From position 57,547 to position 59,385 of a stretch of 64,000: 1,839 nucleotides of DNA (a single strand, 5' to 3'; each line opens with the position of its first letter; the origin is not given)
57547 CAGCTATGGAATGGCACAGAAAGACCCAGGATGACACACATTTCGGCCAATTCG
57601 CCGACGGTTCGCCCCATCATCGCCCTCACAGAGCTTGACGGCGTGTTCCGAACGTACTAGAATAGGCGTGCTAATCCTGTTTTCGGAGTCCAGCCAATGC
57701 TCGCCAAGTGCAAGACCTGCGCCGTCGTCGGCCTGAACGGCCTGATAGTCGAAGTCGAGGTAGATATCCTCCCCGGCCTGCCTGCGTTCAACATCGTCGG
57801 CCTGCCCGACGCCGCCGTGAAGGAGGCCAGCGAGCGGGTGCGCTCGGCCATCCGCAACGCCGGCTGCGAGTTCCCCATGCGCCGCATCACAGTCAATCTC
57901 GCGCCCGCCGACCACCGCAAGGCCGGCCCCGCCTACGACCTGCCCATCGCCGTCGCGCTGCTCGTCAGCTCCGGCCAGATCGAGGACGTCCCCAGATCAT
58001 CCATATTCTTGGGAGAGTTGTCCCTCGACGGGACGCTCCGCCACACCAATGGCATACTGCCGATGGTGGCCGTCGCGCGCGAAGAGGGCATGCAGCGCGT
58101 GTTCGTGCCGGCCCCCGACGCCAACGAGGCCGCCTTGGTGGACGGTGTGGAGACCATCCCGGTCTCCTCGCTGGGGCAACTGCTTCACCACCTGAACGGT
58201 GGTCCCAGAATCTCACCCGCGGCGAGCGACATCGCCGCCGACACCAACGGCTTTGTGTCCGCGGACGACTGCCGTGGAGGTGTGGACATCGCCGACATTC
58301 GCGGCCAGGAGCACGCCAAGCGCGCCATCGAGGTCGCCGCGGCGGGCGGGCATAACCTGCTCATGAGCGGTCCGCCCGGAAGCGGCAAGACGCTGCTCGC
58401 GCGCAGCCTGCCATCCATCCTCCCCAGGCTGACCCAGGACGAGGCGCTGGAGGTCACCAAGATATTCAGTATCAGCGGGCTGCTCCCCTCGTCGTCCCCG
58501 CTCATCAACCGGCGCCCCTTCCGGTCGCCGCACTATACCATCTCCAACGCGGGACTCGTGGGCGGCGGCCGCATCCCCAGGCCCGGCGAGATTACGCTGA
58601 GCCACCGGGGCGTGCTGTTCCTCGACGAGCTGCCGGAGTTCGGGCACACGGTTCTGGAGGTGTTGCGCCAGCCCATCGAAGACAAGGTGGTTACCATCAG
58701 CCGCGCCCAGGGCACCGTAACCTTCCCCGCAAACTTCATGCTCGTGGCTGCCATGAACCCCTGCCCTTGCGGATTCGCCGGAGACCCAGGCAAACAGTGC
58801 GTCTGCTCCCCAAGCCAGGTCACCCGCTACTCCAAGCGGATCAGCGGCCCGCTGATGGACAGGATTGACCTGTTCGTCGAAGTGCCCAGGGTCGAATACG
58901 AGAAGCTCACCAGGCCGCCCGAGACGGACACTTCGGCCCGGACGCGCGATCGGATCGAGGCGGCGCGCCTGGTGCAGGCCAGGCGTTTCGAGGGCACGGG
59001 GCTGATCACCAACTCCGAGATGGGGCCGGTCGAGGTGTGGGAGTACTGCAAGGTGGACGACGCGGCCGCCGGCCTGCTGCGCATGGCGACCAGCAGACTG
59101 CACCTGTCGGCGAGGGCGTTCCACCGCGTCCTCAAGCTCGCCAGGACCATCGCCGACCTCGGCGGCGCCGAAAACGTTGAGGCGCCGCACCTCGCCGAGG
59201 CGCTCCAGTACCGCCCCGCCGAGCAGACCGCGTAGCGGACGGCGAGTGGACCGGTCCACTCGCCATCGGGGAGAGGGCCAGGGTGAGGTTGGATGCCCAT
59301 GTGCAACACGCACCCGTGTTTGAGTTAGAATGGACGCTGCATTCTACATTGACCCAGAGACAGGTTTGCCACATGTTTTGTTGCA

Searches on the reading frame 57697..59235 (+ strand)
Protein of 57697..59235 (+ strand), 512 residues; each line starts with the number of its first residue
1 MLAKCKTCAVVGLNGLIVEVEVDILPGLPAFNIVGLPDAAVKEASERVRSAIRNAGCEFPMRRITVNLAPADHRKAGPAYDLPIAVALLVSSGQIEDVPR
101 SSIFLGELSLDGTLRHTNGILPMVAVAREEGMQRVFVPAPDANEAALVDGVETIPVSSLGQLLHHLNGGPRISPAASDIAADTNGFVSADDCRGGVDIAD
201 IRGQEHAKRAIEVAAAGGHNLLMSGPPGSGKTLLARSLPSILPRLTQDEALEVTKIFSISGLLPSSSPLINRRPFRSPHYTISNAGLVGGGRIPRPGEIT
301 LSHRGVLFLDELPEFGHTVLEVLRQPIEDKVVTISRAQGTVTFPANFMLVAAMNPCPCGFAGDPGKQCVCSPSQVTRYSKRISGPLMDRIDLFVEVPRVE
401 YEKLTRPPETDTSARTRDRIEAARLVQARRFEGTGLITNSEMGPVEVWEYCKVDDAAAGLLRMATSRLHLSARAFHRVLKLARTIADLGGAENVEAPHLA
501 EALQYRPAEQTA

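Call 13: search_protein_families(library=pfam, proteins=[window:57697-59235:+])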
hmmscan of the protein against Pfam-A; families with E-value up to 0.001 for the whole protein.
window:57697-59235:+ (512 aa): 7 families
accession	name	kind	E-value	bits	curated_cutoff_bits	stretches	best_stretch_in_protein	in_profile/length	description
PF01078.27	Mg_chelatase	-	7.6e-95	316.6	20.3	1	197-403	1-206/207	Magnesium chelatase, subunit ChlI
PF13541.12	ChlI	-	6.5e-46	155.6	27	1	20-139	1-119/121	Subunit ChlI of Mg-chelatase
PF13335.12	Mg_chelatase_C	-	2e-28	99.2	26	1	411-506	2-94/94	Magnesium chelatase, subunit ChlI C-terminal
PF07728.20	AAA_5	-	2.6e-09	37.7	22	1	220-357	1-125/139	AAA domain (dynein-related subfamily)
PF00493.29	MCM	-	5.8e-06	26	23.3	1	296-360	114-178/224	MCM P-loop domain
PF00158.32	Sigma54_activat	-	7.9e-05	22.8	20.2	0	291-354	81-142/168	Sigma-54 interaction domain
PF05496.18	RuvB_N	-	0.00021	21.5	27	0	300-341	81-122/159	Holliday junction DNA helicase RuvB P-loop domain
